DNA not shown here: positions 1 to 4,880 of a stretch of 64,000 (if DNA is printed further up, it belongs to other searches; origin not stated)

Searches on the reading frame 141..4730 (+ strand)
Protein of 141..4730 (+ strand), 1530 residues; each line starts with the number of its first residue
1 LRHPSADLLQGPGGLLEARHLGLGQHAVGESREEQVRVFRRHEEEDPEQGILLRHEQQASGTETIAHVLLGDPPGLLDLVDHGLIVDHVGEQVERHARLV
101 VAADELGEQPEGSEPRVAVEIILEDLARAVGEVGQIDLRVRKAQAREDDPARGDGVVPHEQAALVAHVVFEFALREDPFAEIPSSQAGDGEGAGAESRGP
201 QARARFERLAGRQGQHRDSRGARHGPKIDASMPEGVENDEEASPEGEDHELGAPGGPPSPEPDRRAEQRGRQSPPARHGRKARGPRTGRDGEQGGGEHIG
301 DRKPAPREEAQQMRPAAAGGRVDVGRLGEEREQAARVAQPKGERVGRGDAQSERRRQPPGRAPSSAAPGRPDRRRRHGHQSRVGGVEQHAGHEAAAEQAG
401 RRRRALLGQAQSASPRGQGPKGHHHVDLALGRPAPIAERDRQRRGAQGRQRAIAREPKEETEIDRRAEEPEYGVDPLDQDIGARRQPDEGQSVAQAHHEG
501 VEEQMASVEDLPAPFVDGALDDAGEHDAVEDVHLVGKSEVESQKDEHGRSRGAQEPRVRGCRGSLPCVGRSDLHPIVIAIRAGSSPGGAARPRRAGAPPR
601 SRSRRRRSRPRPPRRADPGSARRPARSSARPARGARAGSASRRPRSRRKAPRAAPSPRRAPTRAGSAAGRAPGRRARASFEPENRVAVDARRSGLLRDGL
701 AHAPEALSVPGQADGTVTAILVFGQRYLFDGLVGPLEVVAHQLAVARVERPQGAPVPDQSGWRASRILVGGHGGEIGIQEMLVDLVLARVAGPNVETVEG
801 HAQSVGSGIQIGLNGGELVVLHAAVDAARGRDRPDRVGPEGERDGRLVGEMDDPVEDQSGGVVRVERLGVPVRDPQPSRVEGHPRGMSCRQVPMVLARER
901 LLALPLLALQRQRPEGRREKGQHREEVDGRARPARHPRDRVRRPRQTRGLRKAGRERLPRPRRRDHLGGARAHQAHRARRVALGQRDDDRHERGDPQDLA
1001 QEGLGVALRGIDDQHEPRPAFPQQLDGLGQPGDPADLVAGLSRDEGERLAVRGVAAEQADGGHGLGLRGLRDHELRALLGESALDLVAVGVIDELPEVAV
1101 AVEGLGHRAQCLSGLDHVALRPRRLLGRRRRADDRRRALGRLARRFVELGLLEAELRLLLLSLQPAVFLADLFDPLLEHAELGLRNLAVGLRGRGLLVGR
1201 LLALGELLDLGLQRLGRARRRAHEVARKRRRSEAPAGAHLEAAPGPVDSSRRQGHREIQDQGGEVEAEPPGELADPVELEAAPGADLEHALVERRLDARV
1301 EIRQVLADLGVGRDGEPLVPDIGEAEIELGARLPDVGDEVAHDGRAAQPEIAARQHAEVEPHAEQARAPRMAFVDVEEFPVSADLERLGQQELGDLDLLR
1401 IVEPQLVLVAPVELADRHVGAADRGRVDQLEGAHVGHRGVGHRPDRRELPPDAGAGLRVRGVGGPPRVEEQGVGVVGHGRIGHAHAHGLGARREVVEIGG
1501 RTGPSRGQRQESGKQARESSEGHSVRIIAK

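Call 121: search_solved_structures(query=window:141-4730:+, max_evalue=0.00001)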
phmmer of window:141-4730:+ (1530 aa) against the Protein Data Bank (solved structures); distinct sequences matched with E-value up to 0.00001: 0.
